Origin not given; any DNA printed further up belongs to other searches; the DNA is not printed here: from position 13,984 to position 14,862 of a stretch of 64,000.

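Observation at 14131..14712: Novel Gly-rich 22-residue tandem-repeat membrane protein co-transcribed with miaB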

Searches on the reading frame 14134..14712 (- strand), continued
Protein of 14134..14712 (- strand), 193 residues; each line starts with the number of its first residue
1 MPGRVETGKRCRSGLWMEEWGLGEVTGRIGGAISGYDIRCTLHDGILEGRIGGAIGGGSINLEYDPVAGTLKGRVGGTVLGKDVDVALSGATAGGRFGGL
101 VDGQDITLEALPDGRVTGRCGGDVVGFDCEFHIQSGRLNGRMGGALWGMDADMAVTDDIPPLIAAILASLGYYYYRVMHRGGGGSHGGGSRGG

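Call 44: fold_search(model_id=the predicted structure, library=pdb)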
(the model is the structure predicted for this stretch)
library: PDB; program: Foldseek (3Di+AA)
matches with E <= 10: 1021; with E <= 0.001: 0
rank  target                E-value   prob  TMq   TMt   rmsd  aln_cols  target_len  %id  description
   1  5bvq_A                1.3e-02  1.00  0.36  0.44   5.5       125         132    8  Ligand-unbound pFABP4 (released 2015-08-05)
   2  4yko_A                1.3e-02  0.99  0.34  0.40   5.8       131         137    8  Crystal structure of the R111K:Y134F:T54V:R132Q:P39Q:R59Y:A32Y:F3Q mutant of human Cellular Retinoic Acid Binding Prot (released 2016-03-09)
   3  1ftp_A                1.3e-02  0.97  0.35  0.43   6.7       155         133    7  THREE-DIMENSIONAL STRUCTURE OF THE MUSCLE FATTY-ACID-BINDING PROTEIN ISOLATED FROM THE DESERT LOCUST, SCHISTOCERCA GRE (released 1994-12-20)
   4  7a9y_AAA              1.6e-02  0.99  0.34  0.40   5.2       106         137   12  Structural comparison of cellular retinoic acid binding protein I and II in the presence and absence of natural and  (released 2021-02-17)
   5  3d95_A                1.7e-02  0.99  0.34  0.40   5.6       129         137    9  Crystal Structure of the R132K:Y134F:R111L:L121E:T54V Mutant of Apo-Cellular Retinoic Acid Binding Protein Type II at  (released 2008-07-22)
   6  3pp6_A                1.7e-02  0.95  0.34  0.42   6.7       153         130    6  REP1-NXSQ fatty acid transporter Y128F mutant (released 2011-12-28)
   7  6mor                  1.8e-02  0.99  0.34  0.40   5.8       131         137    9  Crystal Structure of the All-Trans Retinal-Bound R111K:Y134F:T54V:R132Q:P39Y:R59Y:L121Y Mutant of Human Cellular Retinoi (released 2019-01-09)
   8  7fzq_A                1.9e-02  0.99  0.34  0.41   5.7       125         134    8  Crystal Structure of human FABP3 in complex with myristate (released 2023-06-14)
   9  3pp6_B                1.9e-02  0.97  0.34  0.41   6.8       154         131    5  REP1-NXSQ fatty acid transporter Y128F mutant (released 2011-12-28)
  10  7fwi_A                2.0e-02  0.96  0.33  0.39   6.1       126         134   11  Crystal Structure of human FABP5 in complex with 2-(indole-1-carbonylamino)benzoic acid, i.e. SMILES c12N(C(=O)Nc3c(cc (released 2023-06-14)
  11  5ee4_B                2.1e-02  0.77  0.28  0.19  13.3       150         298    9  The crystal structure of HpuA from Kingella denitrificans in complex with human haemoglobin (released 2015-11-04)
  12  2flj_MODEL_1_A        2.3e-02  0.99  0.35  0.43   5.6       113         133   11  Fatty acid binding protein from locust flight muscle in complex with oleate (released 2006-05-23)
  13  7a9z_AAA              2.3e-02  0.98  0.33  0.39   5.2       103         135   12  Structural comparison of cellular retinoic acid binding protein I and II in the presence and absence of natural and  (released 2021-02-17)
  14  4qgv_A                2.3e-02  0.98  0.34  0.40   5.8       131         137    8  Crystal structure of the R132K:R111L mutant of Cellular Retinoic Acid Binding ProteinII complexed with a synthetic lig (released 2015-01-28)
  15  6bth_A                2.3e-02  0.96  0.32  0.37   5.9       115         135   10  Crystal structure of human cellular retinol binding protein 2 (CRBP2) in complex with 2-arachidonoylglycerol (2-AG) (released 2018-12-12)
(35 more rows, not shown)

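Call 51: search_protein_families(library=pfam, alignment_id=A3, max_evalue=10)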
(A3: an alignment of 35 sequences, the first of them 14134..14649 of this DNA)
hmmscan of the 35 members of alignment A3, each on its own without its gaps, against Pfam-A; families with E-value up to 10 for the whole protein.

A. member 1, window:14134-14649:- (172 aa): 0 families

B. families by the number of members that match (of 35 scanned): 6 families
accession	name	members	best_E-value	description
PF19116.6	DUF5801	2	0.012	Domain of unknown function (DUF5801)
PF24698.1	DUF7662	1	3.2e-15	Domain of unknown function (DUF7662)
PF22490.1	EndA_linker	1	1.3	tRNA-splicing endonuclease, linker domain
PF22522.2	DUF6998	1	2.4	Family of unknown function (DUF6998)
PF17647.6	DUF5518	1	5.9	Family of unknown function (DUF5518)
PF06897.17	DUF1269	1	8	Protein of unknown function (DUF1269)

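Call 53: search_solved_structures(query=A4, max_evalue=10, show_alignments=1)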
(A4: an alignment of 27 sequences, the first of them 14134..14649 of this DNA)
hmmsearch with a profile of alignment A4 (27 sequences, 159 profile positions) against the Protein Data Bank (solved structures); distinct sequences matched with E-value up to 10: 4.
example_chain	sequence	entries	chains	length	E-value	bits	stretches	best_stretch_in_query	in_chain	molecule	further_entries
9wum_A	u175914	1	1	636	0.21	14.5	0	36-113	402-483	AT5G25930 protein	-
9w1s_A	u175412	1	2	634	0.36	13.8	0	20-119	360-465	AT5G25930 protein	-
6y6m_A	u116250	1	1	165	0.38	13.6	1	17-110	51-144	Upstream of N-ras, isoform A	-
4nw4_A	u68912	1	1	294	0.44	13.5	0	67-125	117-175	Lipoprotein S-layer protein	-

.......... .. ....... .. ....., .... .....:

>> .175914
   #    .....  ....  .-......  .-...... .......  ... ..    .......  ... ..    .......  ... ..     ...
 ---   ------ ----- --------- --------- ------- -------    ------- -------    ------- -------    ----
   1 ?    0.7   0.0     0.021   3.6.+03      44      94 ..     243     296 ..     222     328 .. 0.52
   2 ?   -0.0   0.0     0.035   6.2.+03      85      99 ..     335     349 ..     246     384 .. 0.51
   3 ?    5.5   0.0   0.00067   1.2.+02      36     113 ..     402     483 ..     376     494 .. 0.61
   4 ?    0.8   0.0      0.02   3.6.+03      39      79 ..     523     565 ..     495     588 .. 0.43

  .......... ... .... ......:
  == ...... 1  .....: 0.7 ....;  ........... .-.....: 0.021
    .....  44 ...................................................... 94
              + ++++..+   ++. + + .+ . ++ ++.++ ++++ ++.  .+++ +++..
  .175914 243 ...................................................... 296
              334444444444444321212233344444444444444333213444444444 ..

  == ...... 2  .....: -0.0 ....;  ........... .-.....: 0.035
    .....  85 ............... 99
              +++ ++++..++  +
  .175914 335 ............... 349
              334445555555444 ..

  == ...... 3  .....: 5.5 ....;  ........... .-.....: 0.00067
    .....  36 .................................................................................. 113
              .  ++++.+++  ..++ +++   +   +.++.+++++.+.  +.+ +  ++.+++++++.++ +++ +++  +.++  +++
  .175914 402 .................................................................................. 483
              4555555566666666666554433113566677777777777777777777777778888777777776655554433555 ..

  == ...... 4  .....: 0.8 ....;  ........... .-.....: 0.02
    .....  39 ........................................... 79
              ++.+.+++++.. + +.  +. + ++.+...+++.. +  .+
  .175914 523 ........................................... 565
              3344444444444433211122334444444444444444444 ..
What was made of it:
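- Tried and rejected: A family-profile search of the PDB gave only LRR-type noise at E>0.2 (call 53).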

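Call 55: list_cluster_members(proteins=[window:14134-14664:-, window:14134-14649:-, window:12784-14127:-, window:11317-12096:+, window:12083-12781:+])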
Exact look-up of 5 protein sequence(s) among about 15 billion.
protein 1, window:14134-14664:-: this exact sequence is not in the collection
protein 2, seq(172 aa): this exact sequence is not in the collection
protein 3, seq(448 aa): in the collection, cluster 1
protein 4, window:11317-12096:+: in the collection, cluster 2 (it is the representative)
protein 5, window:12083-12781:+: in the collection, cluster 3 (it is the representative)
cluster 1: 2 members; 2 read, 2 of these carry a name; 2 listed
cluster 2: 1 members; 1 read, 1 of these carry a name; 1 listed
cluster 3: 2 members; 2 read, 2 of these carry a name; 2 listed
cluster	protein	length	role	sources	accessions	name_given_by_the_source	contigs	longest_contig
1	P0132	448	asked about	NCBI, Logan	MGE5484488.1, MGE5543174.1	MAG: tRNA (N6-isopentenyl adenosine(37)-C2)-methylthiotransferase MiaB [Ignavibacteriales ...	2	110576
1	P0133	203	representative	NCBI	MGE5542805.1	MAG: radical SAM protein, partial [Bacillota bacterium]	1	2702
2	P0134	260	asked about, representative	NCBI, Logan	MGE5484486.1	MAG: ABC transporter ATP-binding protein [Ignavibacteriales bacterium]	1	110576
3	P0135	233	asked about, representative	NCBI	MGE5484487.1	MAG: ABC transporter ATP-binding protein [Ignavibacteriales bacterium]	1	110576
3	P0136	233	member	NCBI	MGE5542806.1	MAG: ABC transporter ATP-binding protein [Bacillota bacterium]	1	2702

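Call 57: find_encoding_contigs(protein=P0132, flank=4000, max_places=3)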
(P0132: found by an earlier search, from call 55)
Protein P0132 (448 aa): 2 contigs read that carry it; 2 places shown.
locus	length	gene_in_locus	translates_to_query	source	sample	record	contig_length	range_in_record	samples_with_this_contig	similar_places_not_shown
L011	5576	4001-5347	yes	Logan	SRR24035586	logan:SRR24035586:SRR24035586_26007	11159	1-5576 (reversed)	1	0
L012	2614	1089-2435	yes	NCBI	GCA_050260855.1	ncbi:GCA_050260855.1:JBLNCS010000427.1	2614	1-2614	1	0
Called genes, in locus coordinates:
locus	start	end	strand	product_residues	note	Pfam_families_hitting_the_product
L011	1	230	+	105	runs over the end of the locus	-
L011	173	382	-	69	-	-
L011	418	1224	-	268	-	PF07454:SpoIIP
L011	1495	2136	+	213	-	-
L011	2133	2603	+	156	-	-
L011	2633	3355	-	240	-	PF01171:ATP_bind_3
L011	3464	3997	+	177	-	-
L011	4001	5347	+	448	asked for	PF00919:UPF0004, PF04055:Radical_SAM, PF01938:TRAM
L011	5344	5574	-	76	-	?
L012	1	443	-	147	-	PF01171:ATP_bind_3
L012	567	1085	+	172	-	-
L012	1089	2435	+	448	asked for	PF00919:UPF0004, PF04055:Radical_SAM, PF01938:TRAM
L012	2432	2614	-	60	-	?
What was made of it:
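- Two independent gene callers call it (call 57).
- Tried and rejected: The gene calls were recovered through the MiaB look-up (call 57).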

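Call 60: find_encoding_contigs(protein=P0049, flank=5000, max_places=1)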
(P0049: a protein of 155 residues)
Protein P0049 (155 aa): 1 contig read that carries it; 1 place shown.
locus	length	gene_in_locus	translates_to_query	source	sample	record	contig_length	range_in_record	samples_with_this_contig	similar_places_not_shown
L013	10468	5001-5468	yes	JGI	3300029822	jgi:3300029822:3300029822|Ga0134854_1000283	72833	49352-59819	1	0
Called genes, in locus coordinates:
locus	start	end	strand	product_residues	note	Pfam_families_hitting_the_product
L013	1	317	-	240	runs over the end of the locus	PF00215:OMPdecase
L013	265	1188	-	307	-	PF01180:DHO_dh, PF01207:Dus (faint), PF03060:NMO, PF00977:His_biosynth (weak)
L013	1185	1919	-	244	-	PF00970:FAD_binding_6, PF10418:DHODB_Fe-S_bind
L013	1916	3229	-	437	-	PF07969:Amidohydro_3 (weak), PF01979:Amidohydro_1, PF12890:DHOase, PF07969:Amidohydro_3 (weak)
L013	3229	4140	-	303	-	PF02729:OTCace_N, PF00185:OTCace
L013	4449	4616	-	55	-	-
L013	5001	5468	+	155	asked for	-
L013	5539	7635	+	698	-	PF01751:Toprim, PF01131:Topoisom_bac, PF01396:Zn_ribbon_Top1 (faint)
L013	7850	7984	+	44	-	-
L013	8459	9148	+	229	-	-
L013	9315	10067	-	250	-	PF02578:Cu-oxidase_4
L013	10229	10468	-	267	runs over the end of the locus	PF01061:ABC2_membrane, PF12698:ABC2_membrane_3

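Call 61: find_encoding_contigs(protein=P0046, flank=5000, max_places=1)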
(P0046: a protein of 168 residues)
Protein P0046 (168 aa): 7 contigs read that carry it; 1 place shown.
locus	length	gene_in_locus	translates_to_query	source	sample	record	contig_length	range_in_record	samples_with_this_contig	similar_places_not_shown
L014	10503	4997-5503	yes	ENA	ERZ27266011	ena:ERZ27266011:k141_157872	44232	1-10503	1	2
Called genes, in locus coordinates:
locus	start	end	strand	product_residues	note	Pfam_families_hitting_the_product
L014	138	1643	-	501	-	PF13200:DUF4015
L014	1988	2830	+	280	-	PF01522:Polysacc_deac_1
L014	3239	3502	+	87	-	-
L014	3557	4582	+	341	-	PF04055:Radical_SAM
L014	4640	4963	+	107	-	PF09685:MamF_MmsF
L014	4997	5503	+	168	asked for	-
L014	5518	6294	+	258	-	PF03747:ADP_ribosyl_GH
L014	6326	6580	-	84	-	PF03960:ArsC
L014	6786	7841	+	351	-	PF13487:HD_5, PF01966:HD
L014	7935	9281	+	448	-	PF01554:MatE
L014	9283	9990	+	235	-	PF04474:DUF554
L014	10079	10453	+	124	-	PF13411:MerR_1, PF00376:MerR, PF09278:MerR-DNA-bind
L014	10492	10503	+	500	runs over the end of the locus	PF00501:AMP-binding, PF13193:AMP-binding_C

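Call 62: find_encoding_contigs(protein=P0122, flank=5000, max_places=1)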
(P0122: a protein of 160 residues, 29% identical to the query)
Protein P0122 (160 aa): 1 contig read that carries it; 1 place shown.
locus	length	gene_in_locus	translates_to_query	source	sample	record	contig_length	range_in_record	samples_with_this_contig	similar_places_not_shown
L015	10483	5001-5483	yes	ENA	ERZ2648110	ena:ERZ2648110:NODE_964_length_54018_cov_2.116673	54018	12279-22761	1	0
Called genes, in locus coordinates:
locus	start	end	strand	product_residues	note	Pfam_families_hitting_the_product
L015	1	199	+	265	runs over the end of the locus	PF13349:DUF4097 (weak)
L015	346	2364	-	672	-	PF16254:DUF4910, PF04389:Peptidase_M28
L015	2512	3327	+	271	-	PF02535:Zip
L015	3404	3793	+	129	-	PF00376:MerR, PF13411:MerR_1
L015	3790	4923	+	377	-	PF00248:Aldo_ket_red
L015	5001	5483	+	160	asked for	-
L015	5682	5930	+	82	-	PF02113:Peptidase_S13, PF00768:Peptidase_S11, PF00905:Transpeptidase (weak)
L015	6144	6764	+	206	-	PF00768:Peptidase_S11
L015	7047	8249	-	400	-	PF01676:Metalloenzyme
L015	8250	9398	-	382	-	PF01168:Ala_racemase_N, PF21279:YhfX-like_C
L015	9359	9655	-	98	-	PF22475:YhfS-like_C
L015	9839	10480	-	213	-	-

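Call 64: search_protein_families(library=pfam, proteins=[P0105, P0090, P0101, P0077, P0107, P0068, P0040, P0081, P0091, P0129], max_evalue=10)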
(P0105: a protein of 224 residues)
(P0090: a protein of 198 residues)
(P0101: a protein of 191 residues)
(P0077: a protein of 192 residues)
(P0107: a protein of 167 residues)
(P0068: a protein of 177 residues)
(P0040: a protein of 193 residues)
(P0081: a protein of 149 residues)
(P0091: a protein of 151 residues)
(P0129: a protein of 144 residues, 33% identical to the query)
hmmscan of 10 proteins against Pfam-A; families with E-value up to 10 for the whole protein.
P0105 (224 aa): 1 family
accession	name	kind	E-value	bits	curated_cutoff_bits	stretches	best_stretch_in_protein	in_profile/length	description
PF20773.4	InhA-like_MAM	-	0.16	11.9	26.9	1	144-182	133-170/191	Immune inhibitor A-like, MAM domain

P0090 (198 aa): 0 families

P0101 (191 aa): 0 families

P0077 (192 aa): 0 families

P0107 (167 aa): 0 families

P0068 (177 aa): 0 families

P0040 (193 aa): 1 family
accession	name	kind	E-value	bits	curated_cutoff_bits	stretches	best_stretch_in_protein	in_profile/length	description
PF23607.1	WZC_N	-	0.013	16.3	27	1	13-56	62-105/110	Tyrosine-protein kinase Wzc, N-terminal domain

P0081 (149 aa): 0 families

P0091 (151 aa): 0 families

P0129 (144 aa): 0 families
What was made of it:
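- Tried and rejected: Pfam scans of 45 relatives gave no beta-flower, Tubby or MORN hit (calls 51, 64).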

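Call 68: find_related_loci(query=A2, collection=viral_contigs, flank=3000)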
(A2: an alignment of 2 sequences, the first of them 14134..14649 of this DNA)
Query A2 (172 aa) in viral_contigs; peptide patterns used: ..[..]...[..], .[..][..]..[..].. (x = any residue, [..] = any of these).
66 stretches matched a pattern, but none encodes a relative of the query by tblastn (E <= 1e-3).
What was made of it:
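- Tried and rejected: The second found no relatives (call 68).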

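Call 69: find_related_loci(query=A2, collection=metagenome_contigs, flank=3000)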
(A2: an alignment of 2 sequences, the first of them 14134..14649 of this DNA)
Query A2 (172 aa) in metagenome_contigs; peptide patterns used: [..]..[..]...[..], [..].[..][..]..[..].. (x = any residue, [..] = any of these).
156 stretches matched a pattern; 9 encode a relative of the query (tblastn E <= 1e-3); 9 distinct loci.
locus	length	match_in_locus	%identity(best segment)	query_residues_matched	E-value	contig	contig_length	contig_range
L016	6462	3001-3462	45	3-158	3e-44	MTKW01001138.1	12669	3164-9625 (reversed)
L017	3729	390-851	45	3-158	3e-44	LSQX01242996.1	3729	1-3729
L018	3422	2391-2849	39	3-157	2e-39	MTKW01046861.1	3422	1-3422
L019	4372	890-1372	43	1-159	7e-37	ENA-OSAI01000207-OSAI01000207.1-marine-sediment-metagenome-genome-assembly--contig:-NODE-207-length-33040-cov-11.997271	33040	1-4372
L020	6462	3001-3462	42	3-158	7e-35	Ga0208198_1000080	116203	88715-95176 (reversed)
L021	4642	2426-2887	42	3-158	7e-35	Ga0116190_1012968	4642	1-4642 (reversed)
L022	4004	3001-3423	40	3-145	2e-33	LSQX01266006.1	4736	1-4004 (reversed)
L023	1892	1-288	45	3-158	1e-26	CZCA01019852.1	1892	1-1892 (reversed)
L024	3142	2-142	40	112-158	8e-12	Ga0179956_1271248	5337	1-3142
